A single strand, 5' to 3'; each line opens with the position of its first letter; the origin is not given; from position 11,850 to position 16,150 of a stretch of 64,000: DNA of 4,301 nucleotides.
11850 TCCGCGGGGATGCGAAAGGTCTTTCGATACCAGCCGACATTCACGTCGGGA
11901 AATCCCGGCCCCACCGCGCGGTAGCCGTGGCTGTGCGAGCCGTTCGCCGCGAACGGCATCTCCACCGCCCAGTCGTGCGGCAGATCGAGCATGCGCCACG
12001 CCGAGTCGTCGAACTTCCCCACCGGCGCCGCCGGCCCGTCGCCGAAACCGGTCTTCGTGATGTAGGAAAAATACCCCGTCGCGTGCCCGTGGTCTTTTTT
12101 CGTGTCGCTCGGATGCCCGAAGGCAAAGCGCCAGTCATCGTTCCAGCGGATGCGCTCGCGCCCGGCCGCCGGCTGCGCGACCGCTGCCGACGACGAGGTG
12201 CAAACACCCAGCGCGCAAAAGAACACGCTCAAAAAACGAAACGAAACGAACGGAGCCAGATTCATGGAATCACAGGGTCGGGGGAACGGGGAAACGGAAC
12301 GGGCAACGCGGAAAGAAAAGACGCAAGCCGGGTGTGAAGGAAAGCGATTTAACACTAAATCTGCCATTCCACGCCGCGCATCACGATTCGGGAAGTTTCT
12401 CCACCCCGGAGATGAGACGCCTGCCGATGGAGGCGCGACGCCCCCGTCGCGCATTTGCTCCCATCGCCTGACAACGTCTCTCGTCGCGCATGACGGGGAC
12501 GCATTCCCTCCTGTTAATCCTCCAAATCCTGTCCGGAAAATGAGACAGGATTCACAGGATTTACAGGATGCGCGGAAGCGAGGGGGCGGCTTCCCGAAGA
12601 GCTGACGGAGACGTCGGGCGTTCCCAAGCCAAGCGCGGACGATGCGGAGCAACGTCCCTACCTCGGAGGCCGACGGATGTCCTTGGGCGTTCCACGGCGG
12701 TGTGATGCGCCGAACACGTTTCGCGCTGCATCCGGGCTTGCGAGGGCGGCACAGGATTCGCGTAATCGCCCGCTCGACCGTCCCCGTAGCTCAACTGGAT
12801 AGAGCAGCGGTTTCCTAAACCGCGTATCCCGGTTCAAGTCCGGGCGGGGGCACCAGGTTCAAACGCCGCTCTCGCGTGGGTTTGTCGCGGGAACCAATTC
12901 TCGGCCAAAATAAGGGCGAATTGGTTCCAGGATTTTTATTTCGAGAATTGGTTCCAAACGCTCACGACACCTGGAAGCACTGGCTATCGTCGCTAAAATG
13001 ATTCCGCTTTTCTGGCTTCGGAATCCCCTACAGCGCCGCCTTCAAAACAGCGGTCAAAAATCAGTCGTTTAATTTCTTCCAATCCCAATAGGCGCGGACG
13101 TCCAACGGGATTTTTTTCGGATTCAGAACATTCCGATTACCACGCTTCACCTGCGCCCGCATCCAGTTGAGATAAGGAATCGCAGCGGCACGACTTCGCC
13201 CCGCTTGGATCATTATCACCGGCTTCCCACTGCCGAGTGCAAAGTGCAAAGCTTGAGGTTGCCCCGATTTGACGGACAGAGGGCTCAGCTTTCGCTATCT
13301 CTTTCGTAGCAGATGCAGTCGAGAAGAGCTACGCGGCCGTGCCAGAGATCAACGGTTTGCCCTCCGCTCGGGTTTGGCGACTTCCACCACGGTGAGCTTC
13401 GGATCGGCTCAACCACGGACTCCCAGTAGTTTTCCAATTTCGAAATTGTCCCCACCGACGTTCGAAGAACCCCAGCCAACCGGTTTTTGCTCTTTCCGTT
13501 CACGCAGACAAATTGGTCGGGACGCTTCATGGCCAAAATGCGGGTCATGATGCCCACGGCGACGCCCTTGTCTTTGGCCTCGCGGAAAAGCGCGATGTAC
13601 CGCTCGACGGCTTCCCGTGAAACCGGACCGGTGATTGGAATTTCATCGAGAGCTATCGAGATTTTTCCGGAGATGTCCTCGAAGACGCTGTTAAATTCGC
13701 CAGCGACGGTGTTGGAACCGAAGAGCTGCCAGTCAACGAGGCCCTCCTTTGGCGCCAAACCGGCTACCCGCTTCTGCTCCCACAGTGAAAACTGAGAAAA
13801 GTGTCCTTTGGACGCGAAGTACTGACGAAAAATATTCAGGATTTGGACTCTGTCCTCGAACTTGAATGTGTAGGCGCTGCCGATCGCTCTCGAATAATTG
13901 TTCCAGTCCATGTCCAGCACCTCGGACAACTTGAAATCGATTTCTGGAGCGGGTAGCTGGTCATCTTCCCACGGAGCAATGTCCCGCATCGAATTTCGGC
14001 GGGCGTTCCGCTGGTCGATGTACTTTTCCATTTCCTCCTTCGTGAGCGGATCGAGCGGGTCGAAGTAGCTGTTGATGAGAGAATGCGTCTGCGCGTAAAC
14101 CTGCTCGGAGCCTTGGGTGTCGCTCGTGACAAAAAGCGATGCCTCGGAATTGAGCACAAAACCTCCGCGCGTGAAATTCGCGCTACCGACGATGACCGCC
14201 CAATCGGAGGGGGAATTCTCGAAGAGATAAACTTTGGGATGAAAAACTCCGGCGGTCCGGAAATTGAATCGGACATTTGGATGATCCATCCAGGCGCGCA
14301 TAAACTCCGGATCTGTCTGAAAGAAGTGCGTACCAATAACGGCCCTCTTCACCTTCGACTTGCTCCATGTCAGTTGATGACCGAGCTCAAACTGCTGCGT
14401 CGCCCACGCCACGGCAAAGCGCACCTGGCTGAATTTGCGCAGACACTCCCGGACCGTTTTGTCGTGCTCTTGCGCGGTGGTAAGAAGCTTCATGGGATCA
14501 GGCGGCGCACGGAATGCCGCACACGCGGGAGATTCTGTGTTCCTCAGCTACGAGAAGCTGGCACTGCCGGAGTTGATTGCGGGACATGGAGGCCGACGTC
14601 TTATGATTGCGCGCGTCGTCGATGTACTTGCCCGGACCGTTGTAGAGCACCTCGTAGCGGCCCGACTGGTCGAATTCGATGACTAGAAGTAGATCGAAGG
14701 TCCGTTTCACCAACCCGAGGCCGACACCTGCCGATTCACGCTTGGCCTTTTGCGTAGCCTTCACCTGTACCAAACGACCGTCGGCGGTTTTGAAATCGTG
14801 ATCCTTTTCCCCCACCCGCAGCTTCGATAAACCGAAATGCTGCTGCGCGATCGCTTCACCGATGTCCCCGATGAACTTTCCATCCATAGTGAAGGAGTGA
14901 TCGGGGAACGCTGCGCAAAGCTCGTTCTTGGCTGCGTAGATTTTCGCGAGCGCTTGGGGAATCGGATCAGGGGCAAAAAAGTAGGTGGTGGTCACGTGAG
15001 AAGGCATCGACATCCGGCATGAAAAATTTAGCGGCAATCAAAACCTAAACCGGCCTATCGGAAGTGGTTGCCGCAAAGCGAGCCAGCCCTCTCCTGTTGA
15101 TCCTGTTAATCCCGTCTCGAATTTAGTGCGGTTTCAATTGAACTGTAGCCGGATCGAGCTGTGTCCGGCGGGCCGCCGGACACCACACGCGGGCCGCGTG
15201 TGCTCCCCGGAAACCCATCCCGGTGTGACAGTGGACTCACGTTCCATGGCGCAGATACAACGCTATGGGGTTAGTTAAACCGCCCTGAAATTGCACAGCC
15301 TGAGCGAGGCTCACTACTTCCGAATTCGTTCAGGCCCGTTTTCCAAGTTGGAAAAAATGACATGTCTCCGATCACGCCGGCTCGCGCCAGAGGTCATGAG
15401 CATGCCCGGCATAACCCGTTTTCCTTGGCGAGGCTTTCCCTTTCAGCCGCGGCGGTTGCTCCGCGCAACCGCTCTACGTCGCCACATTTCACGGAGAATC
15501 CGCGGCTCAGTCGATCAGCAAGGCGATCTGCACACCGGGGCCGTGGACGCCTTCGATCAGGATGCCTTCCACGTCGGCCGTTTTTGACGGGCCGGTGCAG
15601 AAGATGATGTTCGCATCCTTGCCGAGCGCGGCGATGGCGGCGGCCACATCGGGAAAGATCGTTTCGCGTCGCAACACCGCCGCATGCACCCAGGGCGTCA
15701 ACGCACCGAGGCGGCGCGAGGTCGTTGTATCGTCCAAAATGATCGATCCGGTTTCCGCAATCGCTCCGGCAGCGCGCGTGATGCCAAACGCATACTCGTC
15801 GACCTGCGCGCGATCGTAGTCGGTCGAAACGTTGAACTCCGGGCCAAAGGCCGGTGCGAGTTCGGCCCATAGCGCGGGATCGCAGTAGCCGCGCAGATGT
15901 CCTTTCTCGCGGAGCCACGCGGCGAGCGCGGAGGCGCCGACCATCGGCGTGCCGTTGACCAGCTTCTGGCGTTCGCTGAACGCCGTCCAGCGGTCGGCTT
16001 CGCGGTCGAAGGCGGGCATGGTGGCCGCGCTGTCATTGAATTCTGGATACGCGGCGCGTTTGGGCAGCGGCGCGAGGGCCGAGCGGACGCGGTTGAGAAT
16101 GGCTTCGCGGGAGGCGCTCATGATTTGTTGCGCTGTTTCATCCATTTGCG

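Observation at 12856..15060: Low-G+C islet at tRNA-Arg(CCU) carrying a coupled two-nuclease operon with no methyltransferase: candidate undescribed defence module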

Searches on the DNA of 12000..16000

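Call 74: search_rna_families(source=window, start=12000, end=16000, threshold=evalue, max_evalue=1)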
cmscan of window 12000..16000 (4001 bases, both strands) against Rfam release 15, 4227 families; matches with E-value up to 1: 1.
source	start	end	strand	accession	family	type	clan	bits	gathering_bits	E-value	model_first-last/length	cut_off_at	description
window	12780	12852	+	RF00005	tRNA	Gene; tRNA;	CL00001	60.7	29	7.2e-12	1-71/71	no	tRNA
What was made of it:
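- Tried and rejected: RNA and transcription signals: Rfam at a permissive threshold gave only the tRNA (call 74).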

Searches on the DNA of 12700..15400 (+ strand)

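Call 29: search_dna_similar(query=window:12700-15400:+, collection=plasmids, mode=distant, max_rows=10)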
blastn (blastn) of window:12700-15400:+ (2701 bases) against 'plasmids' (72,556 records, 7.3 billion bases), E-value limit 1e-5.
Records with a match: 5; places in all: 5; records where one place covers at least 80% of the query: 0.
Best place of each record, by identity: 80-90% 4; 60-80% 1.
By first word of the organism name: Curtobacterium 2; Mycolicibacterium 1; Pseudarthrobacter 1; Frondihabitans 1.
By predicted mobility (MOB-suite, as given by PLSDB): non-mobilizable 5.
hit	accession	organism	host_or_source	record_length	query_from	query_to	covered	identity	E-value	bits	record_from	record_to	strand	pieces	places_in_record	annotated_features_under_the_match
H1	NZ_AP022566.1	Mycolicibacterium alvei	-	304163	80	156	3%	79.5%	2e-7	66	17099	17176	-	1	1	none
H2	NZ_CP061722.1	Pseudarthrobacter sp. BIM B-2242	cell culture,paddy soil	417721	88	154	2%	80.9%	1e-5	62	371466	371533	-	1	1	none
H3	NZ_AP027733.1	Frondihabitans sucicola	cell culture,Sap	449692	86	147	2%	84.1%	2e-7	66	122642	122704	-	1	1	none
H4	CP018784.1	Curtobacterium pusillum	Zea mays,cell culture,root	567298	87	142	2%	86.0%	1e-5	61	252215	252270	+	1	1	record has no annotation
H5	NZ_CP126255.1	Curtobacterium sp. MCSS17_016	-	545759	87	142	2%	86.0%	1e-5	61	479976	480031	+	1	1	none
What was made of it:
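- Tried and rejected: Plasmid collection: only the tRNA matched (call 29).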

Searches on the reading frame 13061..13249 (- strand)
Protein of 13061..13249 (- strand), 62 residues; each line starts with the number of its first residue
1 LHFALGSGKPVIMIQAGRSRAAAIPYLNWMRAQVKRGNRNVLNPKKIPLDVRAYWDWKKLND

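Call 4: search_protein_families(library=pfam, proteins=[window:13061-13249:-], max_evalue=1)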
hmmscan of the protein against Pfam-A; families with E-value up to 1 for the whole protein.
window:13061-13249:- (62 aa): 0 families

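Call 5: search_protein_families(library=padloc, proteins=[window:13061-13249:-], max_evalue=1)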
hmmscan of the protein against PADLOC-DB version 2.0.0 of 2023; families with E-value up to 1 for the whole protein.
window:13061-13249:- (62 aa): 0 families

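Call 6: search_protein_families(library=ncbifam, proteins=[window:13061-13249:-], max_evalue=1)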
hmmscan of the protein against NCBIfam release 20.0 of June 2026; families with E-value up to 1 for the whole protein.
window:13061-13249:- (62 aa): 0 families
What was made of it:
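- On SauUSI-type type IV enzymes: The 402-aa protein has no ATPase domain hit (calls 4, 6).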

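Call 68: search_protein_families(library=phrogs, proteins=[window:13061-13249:-], max_evalue=0.1)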
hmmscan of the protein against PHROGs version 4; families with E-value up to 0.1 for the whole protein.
window:13061-13249:- (62 aa): 0 families
